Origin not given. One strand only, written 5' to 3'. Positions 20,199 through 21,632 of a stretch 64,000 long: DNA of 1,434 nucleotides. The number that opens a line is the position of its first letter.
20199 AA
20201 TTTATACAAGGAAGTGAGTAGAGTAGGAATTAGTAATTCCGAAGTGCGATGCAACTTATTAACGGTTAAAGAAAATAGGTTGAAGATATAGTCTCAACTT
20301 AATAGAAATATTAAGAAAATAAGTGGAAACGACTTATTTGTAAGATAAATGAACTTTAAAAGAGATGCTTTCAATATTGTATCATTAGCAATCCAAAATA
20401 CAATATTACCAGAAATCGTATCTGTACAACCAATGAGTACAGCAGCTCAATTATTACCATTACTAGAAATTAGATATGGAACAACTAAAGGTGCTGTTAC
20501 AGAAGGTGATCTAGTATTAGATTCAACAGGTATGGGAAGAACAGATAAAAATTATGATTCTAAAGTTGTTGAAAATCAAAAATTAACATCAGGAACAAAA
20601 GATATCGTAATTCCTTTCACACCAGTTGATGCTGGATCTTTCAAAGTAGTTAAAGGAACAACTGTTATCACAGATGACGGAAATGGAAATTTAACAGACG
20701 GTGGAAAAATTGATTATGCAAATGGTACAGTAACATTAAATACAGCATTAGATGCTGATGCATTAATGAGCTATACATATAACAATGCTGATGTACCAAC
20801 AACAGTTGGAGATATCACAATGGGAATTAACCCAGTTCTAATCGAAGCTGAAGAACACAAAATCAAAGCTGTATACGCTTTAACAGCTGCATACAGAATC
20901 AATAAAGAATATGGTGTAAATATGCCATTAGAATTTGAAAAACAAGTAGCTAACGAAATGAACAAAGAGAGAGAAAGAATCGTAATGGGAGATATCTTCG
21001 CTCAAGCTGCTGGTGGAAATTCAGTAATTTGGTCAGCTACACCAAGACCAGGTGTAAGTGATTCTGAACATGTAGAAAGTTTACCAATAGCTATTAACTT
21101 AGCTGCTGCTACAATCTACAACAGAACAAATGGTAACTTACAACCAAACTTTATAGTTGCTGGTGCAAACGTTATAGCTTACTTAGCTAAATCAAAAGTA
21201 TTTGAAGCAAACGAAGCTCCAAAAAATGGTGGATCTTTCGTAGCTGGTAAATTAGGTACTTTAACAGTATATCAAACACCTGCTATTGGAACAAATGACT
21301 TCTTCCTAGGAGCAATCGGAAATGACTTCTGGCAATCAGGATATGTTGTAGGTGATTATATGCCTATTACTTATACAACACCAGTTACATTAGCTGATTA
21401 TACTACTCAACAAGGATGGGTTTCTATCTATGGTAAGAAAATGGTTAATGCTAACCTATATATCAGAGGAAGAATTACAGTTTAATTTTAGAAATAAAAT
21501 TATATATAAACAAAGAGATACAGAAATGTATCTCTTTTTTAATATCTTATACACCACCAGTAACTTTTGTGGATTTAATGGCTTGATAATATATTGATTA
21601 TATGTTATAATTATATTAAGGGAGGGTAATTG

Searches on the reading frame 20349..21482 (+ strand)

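Call 15: search_protein_families(library=phrogs, proteins=[window:20349-21482:+], max_evalue=0.00001)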
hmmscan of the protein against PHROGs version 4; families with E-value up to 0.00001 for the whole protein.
window:20349-21482:+ (378 aa): 1 family
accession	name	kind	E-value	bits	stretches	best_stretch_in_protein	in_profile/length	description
phrog_138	-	head and packaging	1e-15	58.7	1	9-355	66-394/444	major head protein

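Call 64: search_protein_families(library=pfam, proteins=[window:20349-21482:+], max_evalue=0.001)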
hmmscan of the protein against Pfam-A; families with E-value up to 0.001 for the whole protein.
window:20349-21482:+ (378 aa): 1 family
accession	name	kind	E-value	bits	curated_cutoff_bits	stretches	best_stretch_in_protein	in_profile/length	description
PF07068.17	Gp23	-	4.4e-24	86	24.4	1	2-365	3-348/376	Major capsid protein Gp23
